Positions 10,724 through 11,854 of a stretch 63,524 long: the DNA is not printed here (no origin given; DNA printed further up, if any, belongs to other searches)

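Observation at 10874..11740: Histidine-free histidine-kinase-like protein (Tyr at the phospho-acceptor position) preceded by tandem Spo0A-box-like repeats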

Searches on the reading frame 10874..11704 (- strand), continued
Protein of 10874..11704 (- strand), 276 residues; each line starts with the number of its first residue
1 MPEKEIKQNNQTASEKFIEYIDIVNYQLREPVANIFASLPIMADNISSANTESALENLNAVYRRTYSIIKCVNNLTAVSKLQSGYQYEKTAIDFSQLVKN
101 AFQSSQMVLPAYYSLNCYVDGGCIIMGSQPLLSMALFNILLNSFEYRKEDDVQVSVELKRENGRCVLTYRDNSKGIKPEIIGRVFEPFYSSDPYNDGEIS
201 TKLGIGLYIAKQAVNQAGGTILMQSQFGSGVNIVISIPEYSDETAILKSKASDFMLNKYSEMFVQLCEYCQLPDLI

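Call 44: search_protein_representatives(alignment_id=A2)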
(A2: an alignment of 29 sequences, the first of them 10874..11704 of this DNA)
Query: 29 sequences, 282 profile positions. Proteins with E-value up to 0.001 (for the whole library): 874436; up to 1e-10: 177187; up to 1e-30: 256. The best 150 are listed.
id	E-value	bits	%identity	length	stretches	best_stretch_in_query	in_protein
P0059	3.0e-120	417.2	-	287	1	5-281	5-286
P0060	5.4e-94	331.1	-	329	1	22-281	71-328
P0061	6.9e-93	327.4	-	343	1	18-281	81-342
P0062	3.0e-92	325.4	-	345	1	27-281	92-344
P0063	5.7e-91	321.2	-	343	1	15-281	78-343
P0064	3.8e-90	318.5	-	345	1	19-281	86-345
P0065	5.1e-90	318.0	-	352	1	20-281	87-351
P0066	2.2e-88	312.7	-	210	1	73-281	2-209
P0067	7.0e-88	311.0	-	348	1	19-281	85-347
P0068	5.3e-65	236.0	-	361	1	25-281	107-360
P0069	1.2e-62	228.2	-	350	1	22-276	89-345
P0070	6.4e-60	219.3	-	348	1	22-279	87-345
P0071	1.1e-59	218.5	-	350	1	29-280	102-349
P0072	3.0e-58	213.8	-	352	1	27-281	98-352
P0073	8.2e-58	212.4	-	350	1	26-280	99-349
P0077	8.8e-54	199.1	-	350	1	29-281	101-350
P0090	1.2e-48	182.3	-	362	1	28-280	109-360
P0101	6.5e-44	166.8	-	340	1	30-281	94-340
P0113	5.1e-40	154.0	-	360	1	30-281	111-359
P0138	3.9e-37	144.5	-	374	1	31-279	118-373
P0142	5.4e-37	144.1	-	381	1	27-279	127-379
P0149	1.6e-36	142.5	-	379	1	24-279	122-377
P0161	1.1e-35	139.8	-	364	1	61-280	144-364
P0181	1.7e-34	135.9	-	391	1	25-280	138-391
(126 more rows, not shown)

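Call 46: search_protein_families(library=ncbifam, proteins=[P0068, P0077, P0113, P0149, P0181, P0061, P0142], max_evalue=1e-10)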
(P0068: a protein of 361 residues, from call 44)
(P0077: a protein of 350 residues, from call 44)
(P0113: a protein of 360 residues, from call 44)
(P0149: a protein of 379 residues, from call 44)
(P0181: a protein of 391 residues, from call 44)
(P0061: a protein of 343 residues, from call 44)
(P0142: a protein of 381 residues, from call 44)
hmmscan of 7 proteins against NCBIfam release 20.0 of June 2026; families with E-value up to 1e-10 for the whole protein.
P0068 (361 aa): 32 families (the best 25 are shown)
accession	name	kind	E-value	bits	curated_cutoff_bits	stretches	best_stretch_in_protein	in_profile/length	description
TIGR02966.1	phoR_proteo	equivalog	2.2e-24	86.1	334.2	1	112-320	122-331/333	phosphate regulon sensor histidine kinase PhoR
NF047874.1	MASE3_PAS_HK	subfamily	1e-21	77.4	560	1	111-354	405-654/655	MASE3 domain-containing sensor histidine kinase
NF046044.1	PnpS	equivalog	8.6e-21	74.4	400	1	112-323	178-390/390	two-component system histidine kinase PnpS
NF033092.0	HK_WalK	equivalog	2.3e-20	72.7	725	1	111-324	379-594/594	cell wall metabolism sensor histidine kinase WalK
NF008468.0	PRK11360.1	equivalog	1.3e-19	70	646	1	115-326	407-610/616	two-component system sensor histidine kinase AtoS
NF041735.1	hist_kin_RppB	equivalog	1.5e-17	63.5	400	1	114-323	226-438/438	two-component system sensor histidine kinase RppB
NF008312.0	PRK11100.1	equivalog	3.1e-17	62.5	356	1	108-323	260-473/477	two-component system sensor histidine kinase CreC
NF041880.1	EPS_EpsF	equivalog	4.3e-16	58.5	900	1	101-317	271-486/492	response regulator EpsF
NF008235.0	PRK11006.1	equivalog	4.9e-15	55.3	390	1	112-323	212-422/431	phosphate regulon sensor histidine kinase PhoR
NF007688.0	PRK10364.1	equivalog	7.2e-15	54.7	479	1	115-325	251-452/460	two-component system sensor histidine kinase ZraS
NF045903.1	CuHisKinLciSLeg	equivalog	7.4e-15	55.2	700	1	152-322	187-356/357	copper-responsive two-component system sensor histidine kinase LciS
TIGR01386.1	cztS_silS_copS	subfamily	2.1e-14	53.4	292.55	1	158-312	295-447/457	heavy metal sensor histidine kinase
NF008302.0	PRK11091.1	equivalog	2.1e-14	52.7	838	1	221-324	402-505/779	aerobic respiration two-component sensor histidine kinase ArcB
NF011874.0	PRK15347.1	equivalog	2.1e-14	52.6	852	1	222-327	518-617/921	two component system sensor kinase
NF045595.1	HK_scytonemin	equivalog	1.6e-13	50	865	1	109-324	420-635/637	scytonemin biosynthesis sensor histidine kinase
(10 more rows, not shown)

P0077 (350 aa): 55 families (the best 25 are shown)
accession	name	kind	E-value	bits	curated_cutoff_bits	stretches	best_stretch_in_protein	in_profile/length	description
NF047874.1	MASE3_PAS_HK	subfamily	2.5e-29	102.5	560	1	102-314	406-627/655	MASE3 domain-containing sensor histidine kinase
TIGR02966.1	phoR_proteo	equivalog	3.2e-29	102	334.2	1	100-309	120-332/333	phosphate regulon sensor histidine kinase PhoR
NF046044.1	PnpS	equivalog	1.7e-27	96.4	400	1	102-311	178-390/390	two-component system histidine kinase PnpS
NF008468.0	PRK11360.1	equivalog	2.1e-27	95.8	646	1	99-315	401-611/616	two-component system sensor histidine kinase AtoS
NF033092.0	HK_WalK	equivalog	2.1e-26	92.6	725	1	98-312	376-594/594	cell wall metabolism sensor histidine kinase WalK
NF008312.0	PRK11100.1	equivalog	3.9e-23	82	356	1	98-312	260-474/477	two-component system sensor histidine kinase CreC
TIGR01386.1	cztS_silS_copS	subfamily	1.1e-21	77.4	292.55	1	172-311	323-457/457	heavy metal sensor histidine kinase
NF007007.0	PRK09470.1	equivalog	3.8e-21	75.5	486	1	183-314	333-461/463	envelope stress sensor histidine kinase CpxA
NF007688.0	PRK10364.1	equivalog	9e-21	74.1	479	1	169-313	315-452/460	two-component system sensor histidine kinase ZraS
NF010411.0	PRK13837.1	equivalog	3e-20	71.8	647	1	179-326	534-689/828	two-component system VirA-like sensor kinase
NF045900.1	HisKinCpxALeg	equivalog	2.1e-19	69.6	800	1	101-312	238-451/451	two-component system sensor histidine kinase CpxA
NF041832.1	near_NosP_CTERM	subfamily_domain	2.5e-19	69.6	400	1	143-319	58-232/370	NahK/ErcS family hybrid sensor histidine kinase/response regulator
NF012163.2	BaeS_SmeS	equivalog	2.8e-19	69.4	500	1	101-311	247-457/457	sensor histidine kinase efflux regulator BaeS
NF040691.1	MtrAB_MtrB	equivalog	2.9e-19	69.5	450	1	166-313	348-493/507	MtrAB system histidine kinase MtrB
NF041735.1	hist_kin_RppB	equivalog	3.8e-19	68.8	400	1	104-311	226-438/438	two-component system sensor histidine kinase RppB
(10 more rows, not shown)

P0113 (360 aa): 44 families (the best 25 are shown)
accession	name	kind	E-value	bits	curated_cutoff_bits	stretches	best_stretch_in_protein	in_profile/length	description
TIGR02966.1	phoR_proteo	equivalog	5e-19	68.5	334.2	1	104-318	115-331/333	phosphate regulon sensor histidine kinase PhoR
NF046044.1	PnpS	equivalog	8.6e-19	67.8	400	1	205-321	275-390/390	two-component system histidine kinase PnpS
TIGR01386.1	cztS_silS_copS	subfamily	3.3e-18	65.9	292.55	1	201-320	340-456/457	heavy metal sensor histidine kinase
NF033092.0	HK_WalK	equivalog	7.5e-18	64.4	725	1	199-322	472-594/594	cell wall metabolism sensor histidine kinase WalK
NF011874.0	PRK15347.1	equivalog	7.5e-18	64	852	1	220-324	518-616/921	two component system sensor kinase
NF041735.1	hist_kin_RppB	equivalog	2.2e-17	63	400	1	104-321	217-438/438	two-component system sensor histidine kinase RppB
NF010411.0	PRK13837.1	equivalog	4.5e-17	61.3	647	1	246-331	606-684/828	two-component system VirA-like sensor kinase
NF008312.0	PRK11100.1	equivalog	1.6e-16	60.3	356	1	198-321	353-473/477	two-component system sensor histidine kinase CreC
NF047874.1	MASE3_PAS_HK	subfamily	2e-16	59.9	560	1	214-330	518-632/655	MASE3 domain-containing sensor histidine kinase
NF008468.0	PRK11360.1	equivalog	3.4e-16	58.7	646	1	200-324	491-610/616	two-component system sensor histidine kinase AtoS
NF007688.0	PRK10364.1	equivalog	3.5e-16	59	479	1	208-325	344-454/460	two-component system sensor histidine kinase ZraS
NF008543.0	PRK11466.1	equivalog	3.8e-16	58.1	982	1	212-327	558-667/914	TMAO reductase system sensor histidine kinase/response regulator TorS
NF041947.1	LuxQ_Vibrio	equivalog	5.7e-16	57.6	1200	1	219-328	591-702/843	quorum-sensing autoinducer 2 sensor kinase/phosphatase LuxQ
NF050805.1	CellDivHKDivJCaul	equivalog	8.3e-16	57.3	1000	1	204-324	404-522/531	cell cycle sensor histidine kinase DivJ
NF045595.1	HK_scytonemin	equivalog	8.9e-16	57.4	865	1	206-323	522-636/637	scytonemin biosynthesis sensor histidine kinase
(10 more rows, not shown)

P0149 (379 aa): 61 families (the best 25 are shown)
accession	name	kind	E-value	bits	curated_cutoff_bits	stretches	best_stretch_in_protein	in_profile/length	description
NF047874.1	MASE3_PAS_HK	subfamily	4.3e-45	154.7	560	1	124-372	402-653/655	MASE3 domain-containing sensor histidine kinase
NF033092.0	HK_WalK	equivalog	2.1e-35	122.4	725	1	121-341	373-594/594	cell wall metabolism sensor histidine kinase WalK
TIGR02966.1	phoR_proteo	equivalog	6e-35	120.8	334.2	1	20-338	18-332/333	phosphate regulon sensor histidine kinase PhoR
NF046044.1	PnpS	equivalog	1e-33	117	400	1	123-340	173-390/390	two-component system histidine kinase PnpS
NF033091.0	HK_VanS_ACDEFG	equivalog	3.1e-28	98.7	400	1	121-331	75-285/293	vancomycin resistance histidine kinase VanS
NF007688.0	PRK10364.1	equivalog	8.7e-27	94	479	1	122-342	242-452/460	two-component system sensor histidine kinase ZraS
NF047465.1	hybrid_HK_LvrA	exception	1.3e-25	89.6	1200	1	122-343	204-424/819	hybrid histidine kinase/response regulator LvrA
NF008468.0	PRK11360.1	equivalog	1.4e-25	89.7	646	1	124-346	400-613/616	two-component system sensor histidine kinase AtoS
NF045595.1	HK_scytonemin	equivalog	2.7e-25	88.8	865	1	122-342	417-636/637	scytonemin biosynthesis sensor histidine kinase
NF007793.0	PRK10490.1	equivalog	1.4e-24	86.2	1123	1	122-343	666-884/895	two-component system sensor histidine kinase KdpD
NF040691.1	MtrAB_MtrB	equivalog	1.8e-24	86.7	450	1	124-345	275-496/507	MtrAB system histidine kinase MtrB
NF008312.0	PRK11100.1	equivalog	9.1e-24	84.1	356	1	120-341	256-474/477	two-component system sensor histidine kinase CreC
TIGR02956.1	TMAO_torS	equivalog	3.2e-23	81.8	676.5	1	124-346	468-687/967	TMAO reductase system sensor histidine kinase/response regulator TorS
NF041947.1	LuxQ_Vibrio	equivalog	4.4e-23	81.1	1200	1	124-353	476-708/843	quorum-sensing autoinducer 2 sensor kinase/phosphatase LuxQ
NF041735.1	hist_kin_RppB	equivalog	6.2e-23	81.3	400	1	125-339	221-437/438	two-component system sensor histidine kinase RppB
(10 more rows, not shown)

P0181 (391 aa): 32 families (the best 25 are shown)
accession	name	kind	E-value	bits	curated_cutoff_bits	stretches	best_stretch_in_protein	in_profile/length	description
TIGR02966.1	phoR_proteo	equivalog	1e-24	87.2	334.2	1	161-350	140-329/333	phosphate regulon sensor histidine kinase PhoR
TIGR01386.1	cztS_silS_copS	subfamily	9.5e-22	77.6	292.55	1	183-354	288-456/457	heavy metal sensor histidine kinase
NF047874.1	MASE3_PAS_HK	subfamily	2.4e-21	76.2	560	1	165-385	433-653/655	MASE3 domain-containing sensor histidine kinase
NF045903.1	CuHisKinLciSLeg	equivalog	7.1e-21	75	700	1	182-353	184-355/357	copper-responsive two-component system sensor histidine kinase LciS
NF046044.1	PnpS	equivalog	7.6e-21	74.6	400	1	166-354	200-389/390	two-component system histidine kinase PnpS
NF007793.0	PRK10490.1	equivalog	3.5e-19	68.3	1123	1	175-351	704-877/895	two-component system sensor histidine kinase KdpD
NF041735.1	hist_kin_RppB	equivalog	6e-19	68.1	400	1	158-352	239-435/438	two-component system sensor histidine kinase RppB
NF033092.0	HK_WalK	equivalog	1.8e-18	66.5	725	1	175-353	411-591/594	cell wall metabolism sensor histidine kinase WalK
NF040691.1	MtrAB_MtrB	equivalog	1.9e-18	66.8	450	1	195-359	331-495/507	MtrAB system histidine kinase MtrB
NF045900.1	HisKinCpxALeg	equivalog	5e-18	65.1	800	1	167-347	260-442/451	two-component system sensor histidine kinase CpxA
NF041880.1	EPS_EpsF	equivalog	8e-18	64.2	900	1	160-349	300-484/492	response regulator EpsF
NF008312.0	PRK11100.1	equivalog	8.1e-18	64.5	356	1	148-357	269-475/477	two-component system sensor histidine kinase CreC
NF008468.0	PRK11360.1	equivalog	1.2e-17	63.6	646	1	206-358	461-610/616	two-component system sensor histidine kinase AtoS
NF007688.0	PRK10364.1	equivalog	3.3e-15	55.8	479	1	206-353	306-448/460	two-component system sensor histidine kinase ZraS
NF033091.0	HK_VanS_ACDEFG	equivalog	6.4e-15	55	400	1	183-345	122-284/293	vancomycin resistance histidine kinase VanS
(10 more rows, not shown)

P0061 (343 aa): 31 families (the best 25 are shown)
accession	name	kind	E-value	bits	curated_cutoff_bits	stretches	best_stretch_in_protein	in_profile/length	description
NF046044.1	PnpS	equivalog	4.4e-21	75.3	400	1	92-305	177-390/390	two-component system histidine kinase PnpS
NF053855.1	HisKinPhoRBctds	equivalog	2.5e-20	72.4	500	1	93-303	369-580/583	two-component system sensor histidine kinase PhoR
TIGR02966.1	phoR_proteo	equivalog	4.8e-20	71.8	334.2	1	90-303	119-332/333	phosphate regulon sensor histidine kinase PhoR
NF047874.1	MASE3_PAS_HK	subfamily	2.4e-18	66.3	560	1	91-319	404-638/655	MASE3 domain-containing sensor histidine kinase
NF045595.1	HK_scytonemin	equivalog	4.4e-17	61.7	865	1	95-306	425-635/637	scytonemin biosynthesis sensor histidine kinase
NF008302.0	PRK11091.1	equivalog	5.4e-17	61.3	838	1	91-310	289-509/779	aerobic respiration two-component sensor histidine kinase ArcB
NF041735.1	hist_kin_RppB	equivalog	2.4e-15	56.3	400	1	94-305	225-438/438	two-component system sensor histidine kinase RppB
NF033092.0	HK_WalK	equivalog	2.5e-15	56.1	725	1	91-305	378-593/594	cell wall metabolism sensor histidine kinase WalK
NF007420.1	PRK09959.1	equivalog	2.9e-15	54.9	1995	1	71-307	702-937/1197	acid-sensing system histidine kinase EvgS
NF041832.1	near_NosP_CTERM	subfamily_domain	6e-15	55.2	400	1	134-312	57-231/370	NahK/ErcS family hybrid sensor histidine kinase/response regulator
NF033091.0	HK_VanS_ACDEFG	equivalog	6.6e-15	55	400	1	154-304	143-292/293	vancomycin resistance histidine kinase VanS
NF008468.0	PRK11360.1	equivalog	2.9e-14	52.3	646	1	173-308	478-610/616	two-component system sensor histidine kinase AtoS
NF007837.0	PRK10549.1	equivalog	3e-14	52.6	603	1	90-307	245-459/466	envelope stress sensor histidine kinase BaeS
NF038297.2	hybrid_HK_HrmK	equivalog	6.3e-14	51.5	725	1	90-314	240-465/607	hybrid histidine kinase/response regulator HrmK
NF007007.0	PRK09470.1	equivalog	9.1e-14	51.2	486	1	185-306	342-459/463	envelope stress sensor histidine kinase CpxA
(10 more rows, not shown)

P0142 (381 aa): 55 families (the best 25 are shown)
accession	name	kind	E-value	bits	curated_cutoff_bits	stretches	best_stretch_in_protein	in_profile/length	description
NF047874.1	MASE3_PAS_HK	subfamily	1.9e-36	126.1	560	1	133-375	409-654/655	MASE3 domain-containing sensor histidine kinase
NF033092.0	HK_WalK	equivalog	6.2e-32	110.9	725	1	132-344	382-594/594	cell wall metabolism sensor histidine kinase WalK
TIGR02966.1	phoR_proteo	equivalog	4.5e-28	98.2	334.2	1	11-340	6-331/333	phosphate regulon sensor histidine kinase PhoR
NF033091.0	HK_VanS_ACDEFG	equivalog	4.7e-28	98.1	400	1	131-338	83-288/293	vancomycin resistance histidine kinase VanS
NF046044.1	PnpS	equivalog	9.9e-27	93.9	400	1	134-343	182-390/390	two-component system histidine kinase PnpS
NF008468.0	PRK11360.1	equivalog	2.5e-25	88.9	646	1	132-349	406-613/616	two-component system sensor histidine kinase AtoS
NF008312.0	PRK11100.1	equivalog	3.6e-25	88.7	356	1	122-344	256-474/477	two-component system sensor histidine kinase CreC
NF047465.1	hybrid_HK_LvrA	exception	5.2e-24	84.3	1200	1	131-344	211-422/819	hybrid histidine kinase/response regulator LvrA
TIGR02956.1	TMAO_torS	equivalog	9.4e-24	83.6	676.5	1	128-349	470-687/967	TMAO reductase system sensor histidine kinase/response regulator TorS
NF033093.1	HK_VicK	exception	1.6e-23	83.1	680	1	130-348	217-439/448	cell wall metabolism sensor histidine kinase VicK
NF006800.0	PRK09303.1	equivalog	8.3e-23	80.9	342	1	123-345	152-378/383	histidine kinase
NF007688.0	PRK10364.1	equivalog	5.8e-22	78.1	479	1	192-345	304-452/460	two-component system sensor histidine kinase ZraS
NF010411.0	PRK13837.1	equivalog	6.3e-21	74.1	647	1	191-346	513-677/828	two-component system VirA-like sensor kinase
NF008302.0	PRK11091.1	equivalog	2.7e-20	72.2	838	1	128-350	289-511/779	aerobic respiration two-component sensor histidine kinase ArcB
NF011874.0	PRK15347.1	equivalog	4.4e-20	71.3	852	1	131-355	407-625/921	two component system sensor kinase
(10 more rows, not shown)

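Call 47: list_cluster_members(proteins=[P0068, P0077, P0113, P0149, P0181, P0061, P0142, P0090, P0101, P0161])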
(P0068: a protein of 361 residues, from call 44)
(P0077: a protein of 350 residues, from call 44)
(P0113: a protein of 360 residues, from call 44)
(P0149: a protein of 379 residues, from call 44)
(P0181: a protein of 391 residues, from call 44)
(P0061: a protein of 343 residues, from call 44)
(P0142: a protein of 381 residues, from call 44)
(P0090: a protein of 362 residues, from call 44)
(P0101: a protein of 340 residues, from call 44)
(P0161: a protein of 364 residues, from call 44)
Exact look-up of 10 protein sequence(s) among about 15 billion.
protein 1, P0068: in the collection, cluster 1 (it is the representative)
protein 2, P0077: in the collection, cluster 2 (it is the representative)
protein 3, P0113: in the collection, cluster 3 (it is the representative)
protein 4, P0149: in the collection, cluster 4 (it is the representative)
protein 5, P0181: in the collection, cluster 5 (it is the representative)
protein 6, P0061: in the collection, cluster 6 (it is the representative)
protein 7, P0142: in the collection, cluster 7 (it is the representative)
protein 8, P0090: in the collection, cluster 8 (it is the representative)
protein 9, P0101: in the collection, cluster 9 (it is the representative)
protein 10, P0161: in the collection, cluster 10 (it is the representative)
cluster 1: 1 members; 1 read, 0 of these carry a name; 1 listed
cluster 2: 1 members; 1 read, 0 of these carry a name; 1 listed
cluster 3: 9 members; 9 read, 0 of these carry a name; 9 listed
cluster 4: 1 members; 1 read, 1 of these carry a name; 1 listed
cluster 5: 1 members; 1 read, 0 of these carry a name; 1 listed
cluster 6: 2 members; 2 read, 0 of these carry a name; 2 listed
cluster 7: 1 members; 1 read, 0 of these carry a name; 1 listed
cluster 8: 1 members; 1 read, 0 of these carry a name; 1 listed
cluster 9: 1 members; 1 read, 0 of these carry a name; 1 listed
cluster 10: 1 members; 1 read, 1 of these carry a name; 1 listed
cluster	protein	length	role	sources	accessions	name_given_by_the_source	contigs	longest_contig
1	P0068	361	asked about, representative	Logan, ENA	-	-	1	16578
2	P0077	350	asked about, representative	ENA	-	-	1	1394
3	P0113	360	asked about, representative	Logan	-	-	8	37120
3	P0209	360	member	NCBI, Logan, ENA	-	-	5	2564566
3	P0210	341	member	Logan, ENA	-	-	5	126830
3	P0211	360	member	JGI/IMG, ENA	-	-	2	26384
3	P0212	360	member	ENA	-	-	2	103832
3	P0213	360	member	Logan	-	-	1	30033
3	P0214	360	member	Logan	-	-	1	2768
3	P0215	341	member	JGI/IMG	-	-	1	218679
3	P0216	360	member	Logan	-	-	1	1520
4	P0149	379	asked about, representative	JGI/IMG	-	Signal transduction histidine kinase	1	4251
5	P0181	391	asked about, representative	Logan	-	-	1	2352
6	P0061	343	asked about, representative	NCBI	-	-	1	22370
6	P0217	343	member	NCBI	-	-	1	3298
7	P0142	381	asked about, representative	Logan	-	-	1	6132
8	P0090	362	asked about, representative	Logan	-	-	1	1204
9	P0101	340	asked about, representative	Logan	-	-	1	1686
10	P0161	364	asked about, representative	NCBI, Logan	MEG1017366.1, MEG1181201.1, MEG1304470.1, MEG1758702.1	MAG: ATP-binding protein [Oscillospiraceae bacterium]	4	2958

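Call 49: find_encoding_contigs(protein=P0209, flank=8000, max_places=3)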
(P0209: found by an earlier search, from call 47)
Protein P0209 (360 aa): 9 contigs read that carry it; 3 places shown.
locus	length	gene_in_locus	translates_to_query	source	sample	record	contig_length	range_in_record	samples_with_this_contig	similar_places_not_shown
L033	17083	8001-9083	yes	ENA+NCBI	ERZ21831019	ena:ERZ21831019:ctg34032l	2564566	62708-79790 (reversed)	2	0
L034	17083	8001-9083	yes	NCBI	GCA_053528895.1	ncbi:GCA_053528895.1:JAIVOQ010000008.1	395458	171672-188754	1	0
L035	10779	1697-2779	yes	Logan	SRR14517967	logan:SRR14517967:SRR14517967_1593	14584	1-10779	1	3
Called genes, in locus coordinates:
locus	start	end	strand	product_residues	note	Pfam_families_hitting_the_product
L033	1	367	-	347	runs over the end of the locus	PF08240:ADH_N, PF16912:Glu_dehyd_C, PF00107:ADH_zinc_N, PF13602:ADH_zinc_N_2 (weak)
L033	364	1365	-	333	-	PF00135:COesterase, PF07224:Chlorophyllase (weak), PF20434:BD-FAE, PF07859:Abhydrolase_3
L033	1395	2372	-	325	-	PF02653:BPD_transp_2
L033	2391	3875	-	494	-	PF00005:ABC_tran, PF02463:SMC_N (faint), PF13304:AAA_21 (faint), PF00005:ABC_tran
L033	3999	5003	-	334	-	PF00532:Peripla_BP_1 (weak), PF13407:Peripla_BP_4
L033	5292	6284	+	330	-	PF00356:LacI, PF00532:Peripla_BP_1, PF13407:Peripla_BP_4, PF13377:Peripla_BP_3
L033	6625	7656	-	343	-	PF00044:Gp_dh_N, PF02800:Gp_dh_C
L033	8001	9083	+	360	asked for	PF02518:HATPase_c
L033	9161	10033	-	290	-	PF02645:DegV, PF13684:FakA-like_C (weak)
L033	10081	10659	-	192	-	PF08876:DUF1836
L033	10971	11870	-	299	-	PF13472:Lipase_GDSL_2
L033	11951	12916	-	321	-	PF13472:Lipase_GDSL_2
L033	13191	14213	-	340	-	PF00657:Lipase_GDSL (weak), PF13472:Lipase_GDSL_2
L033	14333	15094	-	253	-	PF02348:CTP_transf_3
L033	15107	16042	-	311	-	PF01408:GFO_IDH_MocA (weak)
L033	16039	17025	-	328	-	PF01408:GFO_IDH_MocA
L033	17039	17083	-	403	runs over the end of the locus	PF02350:Epimerase_2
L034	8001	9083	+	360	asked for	PF02518:HATPase_c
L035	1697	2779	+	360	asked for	PF02518:HATPase_c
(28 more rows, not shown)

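Call 57: find_homologous_proteins(query=A4, max_evalue=1e-30)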
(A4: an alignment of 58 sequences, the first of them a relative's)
Query A4 (58 sequences) (360 aa, profile of the alignment): 80 proteins with E <= 1e-30 among 8000 candidates.
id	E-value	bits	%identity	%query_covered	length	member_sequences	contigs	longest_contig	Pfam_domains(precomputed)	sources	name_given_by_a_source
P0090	5.4e-99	350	52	96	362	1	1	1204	PF02518.32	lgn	-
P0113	1.4e-98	349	100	100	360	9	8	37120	PF02518.32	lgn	-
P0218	9.3e-98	346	86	100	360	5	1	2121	PF02518.32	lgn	-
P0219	3.0e-97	344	82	100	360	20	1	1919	PF02518.32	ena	-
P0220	4.1e-97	344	52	96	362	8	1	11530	PF02518.32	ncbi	-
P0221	6.8e-97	343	51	99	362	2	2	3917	PF02518.32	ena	-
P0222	5.6e-96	340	81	100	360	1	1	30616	PF02518.32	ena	-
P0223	2.8e-94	334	86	100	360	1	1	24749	PF02518.32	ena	-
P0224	1.5e-92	329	51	96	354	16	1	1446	PF02518.32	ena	-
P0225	3.9e-89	317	49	96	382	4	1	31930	PF02518.32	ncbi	-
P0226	2.5e-88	315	51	94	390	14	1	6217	PF02518.32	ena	-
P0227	1.6e-86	309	49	94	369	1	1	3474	PF02518.32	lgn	-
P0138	3.7e-83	298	25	57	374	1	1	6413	PF02518.32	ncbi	ncbi:MAG: sensor histidine kinase [Oscillospiraceae bacterium]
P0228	8.6e-73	264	50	95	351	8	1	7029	PF02518.32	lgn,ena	-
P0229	4.9e-55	205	54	54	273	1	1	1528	PF02092.23,PF02518.32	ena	-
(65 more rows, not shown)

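Call 58: find_encoding_contigs(protein=P0138, flank=5000, max_places=1)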
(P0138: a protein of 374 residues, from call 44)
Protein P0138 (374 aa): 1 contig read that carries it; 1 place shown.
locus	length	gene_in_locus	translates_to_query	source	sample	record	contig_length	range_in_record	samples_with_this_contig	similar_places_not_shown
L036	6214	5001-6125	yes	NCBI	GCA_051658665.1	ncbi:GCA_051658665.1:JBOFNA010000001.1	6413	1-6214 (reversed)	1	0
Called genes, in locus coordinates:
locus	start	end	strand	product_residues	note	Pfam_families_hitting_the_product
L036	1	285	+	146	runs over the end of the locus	PF00436:SSB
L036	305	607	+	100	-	PF01084:Ribosomal_S18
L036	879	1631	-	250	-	-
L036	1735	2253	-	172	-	PF02572:CobA_CobO_BtuR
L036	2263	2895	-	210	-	PF00300:His_Phos_1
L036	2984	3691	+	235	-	PF12844:HTH_19, PF13560:HTH_31 (weak), PF01381:HTH_3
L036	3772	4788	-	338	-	PF00044:Gp_dh_N, PF02800:Gp_dh_C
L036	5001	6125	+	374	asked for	PF02518:HATPase_c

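Call 59: find_encoding_contigs(protein=P0068, flank=5000, max_places=1)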
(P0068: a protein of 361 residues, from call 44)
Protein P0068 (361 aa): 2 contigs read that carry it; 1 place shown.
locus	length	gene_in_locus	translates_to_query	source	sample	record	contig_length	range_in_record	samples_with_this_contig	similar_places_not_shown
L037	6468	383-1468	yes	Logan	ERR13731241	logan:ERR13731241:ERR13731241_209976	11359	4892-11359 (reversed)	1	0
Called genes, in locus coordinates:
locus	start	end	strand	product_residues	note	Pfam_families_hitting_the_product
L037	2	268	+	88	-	?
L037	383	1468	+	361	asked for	PF02518:HATPase_c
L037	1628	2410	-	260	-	-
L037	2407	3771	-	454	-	PF00285:Citrate_synt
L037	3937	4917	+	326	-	PF08486:SpoIID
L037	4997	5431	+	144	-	PF08973:TM1506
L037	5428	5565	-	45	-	-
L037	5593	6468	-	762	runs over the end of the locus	PF02743:dCache_1, PF00990:GGDEF, PF00563:EAL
